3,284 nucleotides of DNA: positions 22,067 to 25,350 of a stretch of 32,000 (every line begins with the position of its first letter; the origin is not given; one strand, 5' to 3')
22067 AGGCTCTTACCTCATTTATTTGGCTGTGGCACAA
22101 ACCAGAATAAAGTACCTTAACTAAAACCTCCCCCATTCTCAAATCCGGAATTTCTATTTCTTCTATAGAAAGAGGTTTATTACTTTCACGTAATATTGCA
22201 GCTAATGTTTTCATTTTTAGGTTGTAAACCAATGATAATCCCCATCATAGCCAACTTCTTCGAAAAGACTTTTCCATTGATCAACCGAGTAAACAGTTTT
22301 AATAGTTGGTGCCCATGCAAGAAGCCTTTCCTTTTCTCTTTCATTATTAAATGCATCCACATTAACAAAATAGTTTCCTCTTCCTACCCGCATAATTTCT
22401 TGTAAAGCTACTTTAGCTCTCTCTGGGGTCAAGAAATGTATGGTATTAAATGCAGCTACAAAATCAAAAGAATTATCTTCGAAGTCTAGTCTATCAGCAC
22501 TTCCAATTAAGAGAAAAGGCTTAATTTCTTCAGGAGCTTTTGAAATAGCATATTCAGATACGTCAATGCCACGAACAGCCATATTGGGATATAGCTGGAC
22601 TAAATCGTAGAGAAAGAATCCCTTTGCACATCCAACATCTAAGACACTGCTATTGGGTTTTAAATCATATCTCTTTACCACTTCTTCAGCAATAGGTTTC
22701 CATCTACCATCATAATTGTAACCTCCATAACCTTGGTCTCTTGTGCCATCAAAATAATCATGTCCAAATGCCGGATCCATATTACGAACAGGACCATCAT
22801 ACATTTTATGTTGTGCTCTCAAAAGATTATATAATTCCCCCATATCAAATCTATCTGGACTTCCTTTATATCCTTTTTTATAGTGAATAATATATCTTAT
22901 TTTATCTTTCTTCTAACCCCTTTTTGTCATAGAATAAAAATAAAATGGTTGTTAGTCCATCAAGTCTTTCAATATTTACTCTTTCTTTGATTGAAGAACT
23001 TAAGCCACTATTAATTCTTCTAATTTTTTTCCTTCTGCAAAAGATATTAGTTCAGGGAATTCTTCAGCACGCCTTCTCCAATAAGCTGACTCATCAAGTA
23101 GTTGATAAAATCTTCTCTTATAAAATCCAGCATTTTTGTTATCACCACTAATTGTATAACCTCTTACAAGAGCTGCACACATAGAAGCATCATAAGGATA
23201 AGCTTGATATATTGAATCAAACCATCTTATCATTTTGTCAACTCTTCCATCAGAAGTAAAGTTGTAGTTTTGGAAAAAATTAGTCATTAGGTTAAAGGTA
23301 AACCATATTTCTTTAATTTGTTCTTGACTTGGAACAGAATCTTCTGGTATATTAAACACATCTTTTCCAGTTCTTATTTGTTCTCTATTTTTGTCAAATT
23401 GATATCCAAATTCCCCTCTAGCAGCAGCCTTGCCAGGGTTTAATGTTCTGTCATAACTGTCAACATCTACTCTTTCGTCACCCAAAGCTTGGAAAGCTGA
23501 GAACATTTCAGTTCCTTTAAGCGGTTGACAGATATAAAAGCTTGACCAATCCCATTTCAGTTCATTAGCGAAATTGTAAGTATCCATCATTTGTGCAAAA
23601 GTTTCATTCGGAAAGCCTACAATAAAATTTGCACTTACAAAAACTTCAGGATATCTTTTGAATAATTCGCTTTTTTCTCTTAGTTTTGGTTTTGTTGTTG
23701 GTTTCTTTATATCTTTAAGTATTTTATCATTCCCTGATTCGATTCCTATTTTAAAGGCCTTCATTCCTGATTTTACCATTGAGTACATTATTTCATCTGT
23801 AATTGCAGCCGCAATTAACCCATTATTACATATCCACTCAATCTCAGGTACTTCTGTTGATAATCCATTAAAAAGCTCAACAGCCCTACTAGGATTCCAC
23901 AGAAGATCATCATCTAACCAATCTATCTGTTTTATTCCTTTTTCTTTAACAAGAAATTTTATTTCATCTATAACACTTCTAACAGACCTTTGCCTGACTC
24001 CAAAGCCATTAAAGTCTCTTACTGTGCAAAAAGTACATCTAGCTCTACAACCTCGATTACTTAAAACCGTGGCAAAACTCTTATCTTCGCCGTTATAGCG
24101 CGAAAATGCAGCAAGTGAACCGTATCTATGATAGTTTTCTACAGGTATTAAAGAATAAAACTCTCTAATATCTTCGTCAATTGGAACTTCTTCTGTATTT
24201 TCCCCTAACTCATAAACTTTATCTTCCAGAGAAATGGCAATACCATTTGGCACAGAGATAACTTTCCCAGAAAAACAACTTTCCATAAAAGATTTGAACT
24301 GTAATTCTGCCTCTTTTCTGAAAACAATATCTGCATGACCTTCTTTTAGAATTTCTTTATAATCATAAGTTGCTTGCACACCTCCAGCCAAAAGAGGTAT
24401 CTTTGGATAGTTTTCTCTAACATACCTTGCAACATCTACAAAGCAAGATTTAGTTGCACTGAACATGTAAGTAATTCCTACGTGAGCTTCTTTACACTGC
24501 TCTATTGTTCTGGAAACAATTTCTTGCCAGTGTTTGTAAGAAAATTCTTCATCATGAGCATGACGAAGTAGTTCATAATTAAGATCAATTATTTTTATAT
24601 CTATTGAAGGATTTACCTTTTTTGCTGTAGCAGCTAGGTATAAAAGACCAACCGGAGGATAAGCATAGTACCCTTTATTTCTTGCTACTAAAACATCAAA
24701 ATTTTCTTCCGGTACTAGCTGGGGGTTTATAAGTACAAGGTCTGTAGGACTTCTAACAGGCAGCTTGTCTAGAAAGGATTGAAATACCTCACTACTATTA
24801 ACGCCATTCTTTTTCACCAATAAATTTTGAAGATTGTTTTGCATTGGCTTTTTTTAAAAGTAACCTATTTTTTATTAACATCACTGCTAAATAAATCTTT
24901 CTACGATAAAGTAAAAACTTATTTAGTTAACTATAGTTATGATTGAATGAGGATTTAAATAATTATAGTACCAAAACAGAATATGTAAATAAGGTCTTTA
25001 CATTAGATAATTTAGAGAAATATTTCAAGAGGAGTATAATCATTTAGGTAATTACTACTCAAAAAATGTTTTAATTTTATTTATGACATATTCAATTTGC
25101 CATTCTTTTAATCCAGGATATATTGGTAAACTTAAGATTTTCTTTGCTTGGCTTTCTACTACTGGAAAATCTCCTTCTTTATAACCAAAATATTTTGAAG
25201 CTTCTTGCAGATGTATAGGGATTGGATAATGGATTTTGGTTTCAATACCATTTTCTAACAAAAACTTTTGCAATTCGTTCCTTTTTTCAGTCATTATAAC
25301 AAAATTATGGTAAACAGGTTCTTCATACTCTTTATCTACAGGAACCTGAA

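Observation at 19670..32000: Large nucleotide-sugar tailoring cluster with an unusual enzyme combination for a small archaeal genome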

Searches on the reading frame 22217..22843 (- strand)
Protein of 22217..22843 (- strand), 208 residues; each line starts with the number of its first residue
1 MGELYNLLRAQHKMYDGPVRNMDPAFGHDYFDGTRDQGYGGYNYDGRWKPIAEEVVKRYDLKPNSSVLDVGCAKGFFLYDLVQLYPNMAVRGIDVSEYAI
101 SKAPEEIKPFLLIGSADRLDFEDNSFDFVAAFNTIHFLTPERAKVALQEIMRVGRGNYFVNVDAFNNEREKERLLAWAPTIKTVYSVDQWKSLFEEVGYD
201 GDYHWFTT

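Call 4: search_protein_families(library=pfam, proteins=[window:22217-22843:-], max_evalue=0.001)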
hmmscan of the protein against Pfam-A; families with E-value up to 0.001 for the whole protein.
window:22217-22843:- (208 aa): 9 families
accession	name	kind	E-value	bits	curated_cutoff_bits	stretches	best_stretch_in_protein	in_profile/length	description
PF13649.12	Methyltransf_25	-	1.2e-15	58.4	27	1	67-153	1-92/97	Methyltransferase domain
PF08241.18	Methyltransf_11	-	6.3e-15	56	21.2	1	68-155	1-88/95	Methyltransferase domain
PF13847.12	Methyltransf_31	-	1.2e-13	51.4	27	1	62-197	2-144/145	Methyltransferase domain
PF08242.18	Methyltransf_12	-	5.8e-09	37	30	1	68-152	1-90/98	Methyltransferase domain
PF13489.12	Methyltransf_23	-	7.8e-07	29.4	27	1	61-200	20-160/164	Methyltransferase domain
PF07021.18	MetW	-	1.7e-05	25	21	1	61-156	11-104/193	Methionine biosynthesis protein MetW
PF01728.25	FtsJ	-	2.1e-05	25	24.1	1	54-111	11-68/181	FtsJ-like methyltransferase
PF00891.24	Methyltransf_2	-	3e-05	23.9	22.3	1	47-108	46-106/210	O-methyltransferase domain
PF01209.24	Ubie_methyltran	-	0.00068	19.5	20.1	0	54-153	38-142/233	ubiE/COQ5 methyltransferase family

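Call 5: search_protein_families(library=ncbifam, proteins=[window:22217-22843:-], max_evalue=0.001)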
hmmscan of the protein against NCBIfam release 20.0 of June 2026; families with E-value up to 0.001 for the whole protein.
window:22217-22843:- (208 aa): 22 families
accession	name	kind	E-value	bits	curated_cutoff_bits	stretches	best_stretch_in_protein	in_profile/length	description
NF045667.1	MTase_DVU1556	equivalog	1.2e-11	44.5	155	1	53-199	12-160/213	DVU_1556 family methyltransferase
NF041255.1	mycofact_MftM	equivalog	1e-07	31.6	200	1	61-162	137-241/289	mycofactocin oligosaccharide methyltransferase MftM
NF045882.1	PLipidMtase_Leg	equivalog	1.1e-07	31.8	390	1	51-173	31-155/207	phospholipid N-methyltransferase PmtA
TIGR02081.1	metW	equivalog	4.2e-07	29.7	189.5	1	61-156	11-104/194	methionine biosynthesis protein MetW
NF008300.0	PRK11088.1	equivalog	4.6e-07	29.6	303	1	45-130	68-156/272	23S rRNA (guanine(745)-N(1))-methyltransferase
NF043040.1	corrin_prot_MT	hypoth_equivalog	5.1e-07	29.3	180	1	46-177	25-163/216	corrinoid protein-associated methyltransferase CpaM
TIGR01934.1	MenG_MenH_UbiE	subfamily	6.2e-07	28.9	158.35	1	48-157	27-136/223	ubiquinone/menaquinone biosynthesis methyltransferase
TIGR03587.1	Pse_Me-ase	hypoth_equivalog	1.3e-06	28.7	112.05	1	61-167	41-146/204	pseudaminic acid biosynthesis-associated methylase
NF040539.1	AST_met_ArsM_2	exception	2e-06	27.8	240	1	63-163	56-165/262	putative arsinothricin biosynthesis methyltransferase ArsM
TIGR02072.1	BioC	equivalog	2.6e-06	27.4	184.95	1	63-153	34-123/244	malonyl-ACP O-methyltransferase BioC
NF001244.0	PRK00216.1-5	equivalog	2.8e-06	26.8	216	1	53-162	38-153/236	bifunctional demethylmenaquinone methyltransferase/2-methoxy-6-polyprenyl-1,4-benzoquinol methylase UbiE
NF001243.0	PRK00216.1-4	equivalog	4.1e-06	26.3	235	1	50-153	34-142/237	demethylmenaquinone methyltransferase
NF041537.1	ArsM_AhpD_UU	exception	4.6e-06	25.6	510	1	62-160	75-179/345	arsenite methyltransferase/AhpD domain selenoprotein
NF047649.1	MTase_UXPK_star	exception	6.5e-06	25.4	460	1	60-154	74-173/283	methyltransferase/UXPK-star double selenoprotein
NF004452.0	PRK05785.1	equivalog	6.9e-06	25.7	207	1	42-166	31-150/228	hypothetical protein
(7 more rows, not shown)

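Call 78: search_solved_structures(query=window:22217-22843:-, max_evalue=0.001)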
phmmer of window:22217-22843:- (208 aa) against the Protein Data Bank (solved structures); distinct sequences matched with E-value up to 0.001: 13.
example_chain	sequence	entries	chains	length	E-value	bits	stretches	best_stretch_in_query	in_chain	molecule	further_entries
6uak_A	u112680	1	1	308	1.3e-09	41.3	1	60-185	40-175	SAM dependent methyltransferase LahSB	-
1ve3_A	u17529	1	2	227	6.1e-08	35.9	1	53-155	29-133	hypothetical protein PH0226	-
1p91_A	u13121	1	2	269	9.5e-08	35.2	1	41-130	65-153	Ribosomal RNA large subunit methyltransferase A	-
3l8d_A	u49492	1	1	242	1.1e-06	31.7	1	61-159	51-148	Methyltransferase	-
3dh0_A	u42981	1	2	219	1.2e-06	31.6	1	53-171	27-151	SAM dependent methyltransferase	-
3bus_A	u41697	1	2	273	1.7e-05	27.9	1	21-157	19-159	Methyltransferase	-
3mgg_A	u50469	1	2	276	2.3e-05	27.4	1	62-157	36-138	Methyltransferase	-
8ys9_A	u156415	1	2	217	2.6e-05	27.3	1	64-166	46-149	Phosphatidylethanolamine N-methyltransferase/phosphatidyl-N-methylethanolamine N-methyltra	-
5wp5_A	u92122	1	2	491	4.9e-05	26.3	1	41-138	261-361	Phosphomethylethanolamine N-methyltransferase 2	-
9whw_B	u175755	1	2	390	0.00013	25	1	55-99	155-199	N-methyltransferase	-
6uv6_A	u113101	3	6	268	0.00022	24.2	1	30-162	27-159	D-glucose O-methyltransferase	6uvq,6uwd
8gdu_A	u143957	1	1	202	0.00045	23.2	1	49-161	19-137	Methyltransferase domain-containing protein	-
6mro_A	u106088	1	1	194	0.00076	22.5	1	49-161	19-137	methyl transferase from Methanosarcina acetivorans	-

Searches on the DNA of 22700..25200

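Call 74: search_rna_families(source=window, start=22700, end=25200, threshold=evalue, max_evalue=1)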
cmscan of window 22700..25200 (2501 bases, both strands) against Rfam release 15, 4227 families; matches with E-value up to 1: 0.
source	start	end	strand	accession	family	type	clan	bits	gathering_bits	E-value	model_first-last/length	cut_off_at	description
